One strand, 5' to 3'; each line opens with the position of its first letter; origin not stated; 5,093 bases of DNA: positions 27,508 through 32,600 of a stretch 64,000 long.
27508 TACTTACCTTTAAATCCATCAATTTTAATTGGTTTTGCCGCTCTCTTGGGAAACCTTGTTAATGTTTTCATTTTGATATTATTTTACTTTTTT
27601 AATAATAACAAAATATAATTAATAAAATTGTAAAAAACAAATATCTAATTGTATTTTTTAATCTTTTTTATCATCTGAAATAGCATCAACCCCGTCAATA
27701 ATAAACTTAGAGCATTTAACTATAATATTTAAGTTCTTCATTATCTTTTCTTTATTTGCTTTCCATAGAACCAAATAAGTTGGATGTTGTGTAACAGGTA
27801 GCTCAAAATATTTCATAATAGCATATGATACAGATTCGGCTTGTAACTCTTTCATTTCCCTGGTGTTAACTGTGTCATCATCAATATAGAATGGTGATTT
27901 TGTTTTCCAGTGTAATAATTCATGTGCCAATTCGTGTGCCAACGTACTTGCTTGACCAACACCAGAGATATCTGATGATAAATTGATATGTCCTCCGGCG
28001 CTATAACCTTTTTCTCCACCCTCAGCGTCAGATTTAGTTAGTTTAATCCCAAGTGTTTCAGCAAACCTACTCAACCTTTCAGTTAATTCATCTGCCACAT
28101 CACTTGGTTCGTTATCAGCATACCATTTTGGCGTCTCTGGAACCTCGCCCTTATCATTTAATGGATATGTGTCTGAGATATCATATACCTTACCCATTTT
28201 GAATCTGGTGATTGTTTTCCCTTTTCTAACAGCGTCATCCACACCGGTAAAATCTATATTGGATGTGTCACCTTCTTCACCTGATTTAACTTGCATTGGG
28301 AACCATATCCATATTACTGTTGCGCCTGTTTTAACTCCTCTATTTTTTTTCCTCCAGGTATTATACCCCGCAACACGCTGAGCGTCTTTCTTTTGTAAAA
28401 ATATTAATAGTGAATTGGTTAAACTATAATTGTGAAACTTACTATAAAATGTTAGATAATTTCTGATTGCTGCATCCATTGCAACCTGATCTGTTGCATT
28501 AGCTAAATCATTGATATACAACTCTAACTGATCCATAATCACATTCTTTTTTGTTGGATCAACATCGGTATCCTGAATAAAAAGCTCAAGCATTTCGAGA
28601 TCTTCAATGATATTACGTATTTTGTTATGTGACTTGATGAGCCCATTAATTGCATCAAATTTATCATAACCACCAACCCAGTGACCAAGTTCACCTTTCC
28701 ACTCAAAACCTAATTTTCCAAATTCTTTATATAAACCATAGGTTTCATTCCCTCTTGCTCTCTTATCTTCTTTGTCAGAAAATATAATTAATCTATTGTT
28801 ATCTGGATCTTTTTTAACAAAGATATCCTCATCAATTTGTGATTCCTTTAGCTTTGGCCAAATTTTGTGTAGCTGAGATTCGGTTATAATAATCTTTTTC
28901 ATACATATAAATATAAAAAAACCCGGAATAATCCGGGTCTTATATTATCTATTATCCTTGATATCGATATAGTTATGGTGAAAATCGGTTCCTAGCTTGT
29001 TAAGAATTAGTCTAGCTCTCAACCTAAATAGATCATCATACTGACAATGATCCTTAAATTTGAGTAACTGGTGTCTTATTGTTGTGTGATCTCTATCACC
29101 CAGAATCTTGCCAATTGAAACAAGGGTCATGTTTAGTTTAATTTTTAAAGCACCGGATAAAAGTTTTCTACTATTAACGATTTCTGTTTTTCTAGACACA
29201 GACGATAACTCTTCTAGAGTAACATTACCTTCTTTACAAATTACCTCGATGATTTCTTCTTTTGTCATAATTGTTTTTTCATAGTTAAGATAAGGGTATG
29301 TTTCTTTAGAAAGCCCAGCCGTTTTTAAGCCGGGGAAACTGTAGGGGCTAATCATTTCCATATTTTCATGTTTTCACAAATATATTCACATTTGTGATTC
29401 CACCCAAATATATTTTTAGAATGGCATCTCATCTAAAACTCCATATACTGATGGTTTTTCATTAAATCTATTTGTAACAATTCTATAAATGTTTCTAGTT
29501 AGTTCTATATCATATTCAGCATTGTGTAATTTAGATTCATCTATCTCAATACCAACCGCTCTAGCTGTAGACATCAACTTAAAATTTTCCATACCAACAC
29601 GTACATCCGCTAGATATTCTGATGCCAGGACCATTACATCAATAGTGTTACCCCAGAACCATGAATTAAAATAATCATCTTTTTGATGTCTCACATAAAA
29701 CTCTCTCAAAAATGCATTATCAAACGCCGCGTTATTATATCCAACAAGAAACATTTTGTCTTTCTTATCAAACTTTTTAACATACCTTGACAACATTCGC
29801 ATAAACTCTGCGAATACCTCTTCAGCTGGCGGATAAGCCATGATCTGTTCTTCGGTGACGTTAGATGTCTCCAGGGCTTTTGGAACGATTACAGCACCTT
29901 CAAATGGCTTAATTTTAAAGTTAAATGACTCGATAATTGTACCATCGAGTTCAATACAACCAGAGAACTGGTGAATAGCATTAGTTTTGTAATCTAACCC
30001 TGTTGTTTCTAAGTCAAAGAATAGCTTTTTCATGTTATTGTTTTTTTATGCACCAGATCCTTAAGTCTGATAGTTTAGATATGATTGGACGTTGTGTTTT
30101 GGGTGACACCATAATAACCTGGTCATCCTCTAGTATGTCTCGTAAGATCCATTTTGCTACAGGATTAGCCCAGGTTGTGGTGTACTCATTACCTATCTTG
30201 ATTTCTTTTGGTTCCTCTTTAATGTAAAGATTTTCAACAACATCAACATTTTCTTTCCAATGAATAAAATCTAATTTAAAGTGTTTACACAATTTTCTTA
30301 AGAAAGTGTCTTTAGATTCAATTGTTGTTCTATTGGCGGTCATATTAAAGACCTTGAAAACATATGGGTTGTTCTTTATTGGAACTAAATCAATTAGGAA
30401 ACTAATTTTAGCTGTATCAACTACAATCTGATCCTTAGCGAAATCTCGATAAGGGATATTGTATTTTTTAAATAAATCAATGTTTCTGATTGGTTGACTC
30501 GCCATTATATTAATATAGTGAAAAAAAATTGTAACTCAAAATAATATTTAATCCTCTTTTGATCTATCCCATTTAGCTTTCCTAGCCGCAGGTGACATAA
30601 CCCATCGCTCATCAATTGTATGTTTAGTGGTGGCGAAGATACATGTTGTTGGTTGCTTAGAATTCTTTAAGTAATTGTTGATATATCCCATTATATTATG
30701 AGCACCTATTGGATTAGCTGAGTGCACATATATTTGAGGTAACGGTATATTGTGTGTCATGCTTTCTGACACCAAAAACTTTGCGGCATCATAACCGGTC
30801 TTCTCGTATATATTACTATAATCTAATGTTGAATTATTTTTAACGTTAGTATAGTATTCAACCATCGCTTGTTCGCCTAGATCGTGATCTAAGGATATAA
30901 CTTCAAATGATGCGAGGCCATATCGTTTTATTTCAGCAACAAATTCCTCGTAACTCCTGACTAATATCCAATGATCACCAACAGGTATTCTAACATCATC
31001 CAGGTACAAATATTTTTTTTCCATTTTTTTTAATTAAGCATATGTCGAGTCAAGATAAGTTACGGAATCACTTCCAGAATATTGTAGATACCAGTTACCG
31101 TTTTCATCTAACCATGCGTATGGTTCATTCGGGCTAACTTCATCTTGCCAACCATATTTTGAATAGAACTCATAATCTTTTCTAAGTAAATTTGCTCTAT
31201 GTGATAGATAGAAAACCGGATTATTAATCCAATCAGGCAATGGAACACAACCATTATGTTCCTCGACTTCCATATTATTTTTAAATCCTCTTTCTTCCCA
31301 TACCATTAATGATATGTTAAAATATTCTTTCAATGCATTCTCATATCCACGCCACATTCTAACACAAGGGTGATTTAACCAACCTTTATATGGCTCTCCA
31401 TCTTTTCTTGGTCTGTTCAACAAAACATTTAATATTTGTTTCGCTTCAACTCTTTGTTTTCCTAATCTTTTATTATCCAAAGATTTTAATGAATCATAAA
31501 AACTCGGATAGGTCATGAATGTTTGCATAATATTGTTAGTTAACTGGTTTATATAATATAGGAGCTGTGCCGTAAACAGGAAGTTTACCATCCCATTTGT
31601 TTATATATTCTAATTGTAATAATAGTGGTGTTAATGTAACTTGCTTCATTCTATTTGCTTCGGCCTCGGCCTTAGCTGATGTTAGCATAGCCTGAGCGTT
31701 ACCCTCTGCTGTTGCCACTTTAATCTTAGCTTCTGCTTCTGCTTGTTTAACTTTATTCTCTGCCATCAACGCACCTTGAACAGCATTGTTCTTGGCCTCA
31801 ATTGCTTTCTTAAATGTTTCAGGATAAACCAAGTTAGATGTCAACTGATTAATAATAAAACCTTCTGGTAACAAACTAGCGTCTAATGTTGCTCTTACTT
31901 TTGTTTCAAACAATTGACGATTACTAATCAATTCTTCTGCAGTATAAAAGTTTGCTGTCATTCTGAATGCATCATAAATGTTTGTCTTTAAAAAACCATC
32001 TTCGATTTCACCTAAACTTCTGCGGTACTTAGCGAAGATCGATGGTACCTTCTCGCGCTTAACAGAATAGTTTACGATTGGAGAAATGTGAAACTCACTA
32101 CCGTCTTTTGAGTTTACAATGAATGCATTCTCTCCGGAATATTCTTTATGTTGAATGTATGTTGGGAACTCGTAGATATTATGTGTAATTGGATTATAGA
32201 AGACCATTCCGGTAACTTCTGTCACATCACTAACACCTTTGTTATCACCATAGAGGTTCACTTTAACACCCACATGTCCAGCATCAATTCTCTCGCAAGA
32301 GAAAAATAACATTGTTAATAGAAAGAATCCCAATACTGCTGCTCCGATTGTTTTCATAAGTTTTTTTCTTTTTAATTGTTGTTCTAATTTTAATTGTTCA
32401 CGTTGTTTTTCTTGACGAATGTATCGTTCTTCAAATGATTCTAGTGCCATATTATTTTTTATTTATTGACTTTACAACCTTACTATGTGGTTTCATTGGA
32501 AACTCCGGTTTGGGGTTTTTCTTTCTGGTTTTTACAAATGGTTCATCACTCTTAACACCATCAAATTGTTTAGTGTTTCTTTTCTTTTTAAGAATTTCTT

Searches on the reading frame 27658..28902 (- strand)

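Call 12: search_protein_families(library=phrogs, proteins=[window:27658-28902:-])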
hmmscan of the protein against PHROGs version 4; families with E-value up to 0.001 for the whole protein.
window:27658-28902:- (414 aa): 2 families
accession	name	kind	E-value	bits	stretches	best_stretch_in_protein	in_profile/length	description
phrog_7245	-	moron, auxiliary metabolic gene and host takeover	6.9e-10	39.6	1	149-403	43-303/324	anti-restriction protein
phrog_87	-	other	4.4e-06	27.6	1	273-356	39-120/227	metallo-protease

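Call 16: search_protein_families(library=pfam, proteins=[window:27658-28902:-], max_evalue=0.01)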
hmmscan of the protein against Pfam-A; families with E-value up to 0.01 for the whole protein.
window:27658-28902:- (414 aa): 2 families
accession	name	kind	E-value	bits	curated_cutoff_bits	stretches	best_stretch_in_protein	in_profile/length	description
PF08401.16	ArdcN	-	4.1e-06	27.5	22.6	1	149-219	34-102/123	N-terminal domain of anti-restriction factor ArdC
PF06114.19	Peptidase_M78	-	0.00019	21.7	22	1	281-363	1-86/123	IrrE N-terminal-like domain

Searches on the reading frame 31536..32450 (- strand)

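Call 13: search_protein_families(library=phrogs, proteins=[window:31536-32450:-])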
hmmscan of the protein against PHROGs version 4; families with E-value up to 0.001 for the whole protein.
window:31536-32450:- (304 aa): 3 families
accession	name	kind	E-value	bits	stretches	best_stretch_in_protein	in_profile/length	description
phrog_200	-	other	3.1e-66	225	1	24-295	74-347/379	lipoprotein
phrog_38808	-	unknown function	1.2e-07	32.9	1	247-296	7-58/68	-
phrog_21428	-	unknown function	3.1e-07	31.3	1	32-79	2-48/63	-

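Call 16: search_protein_families(library=pfam, proteins=[window:31536-32450:-], max_evalue=0.01)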
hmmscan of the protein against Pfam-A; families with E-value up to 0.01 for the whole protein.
window:31536-32450:- (304 aa): 1 family
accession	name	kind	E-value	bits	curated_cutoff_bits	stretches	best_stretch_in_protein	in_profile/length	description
PF01145.31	Band_7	-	2.6e-20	73.7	23.6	1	54-241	2-176/176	SPFH domain / Band 7 family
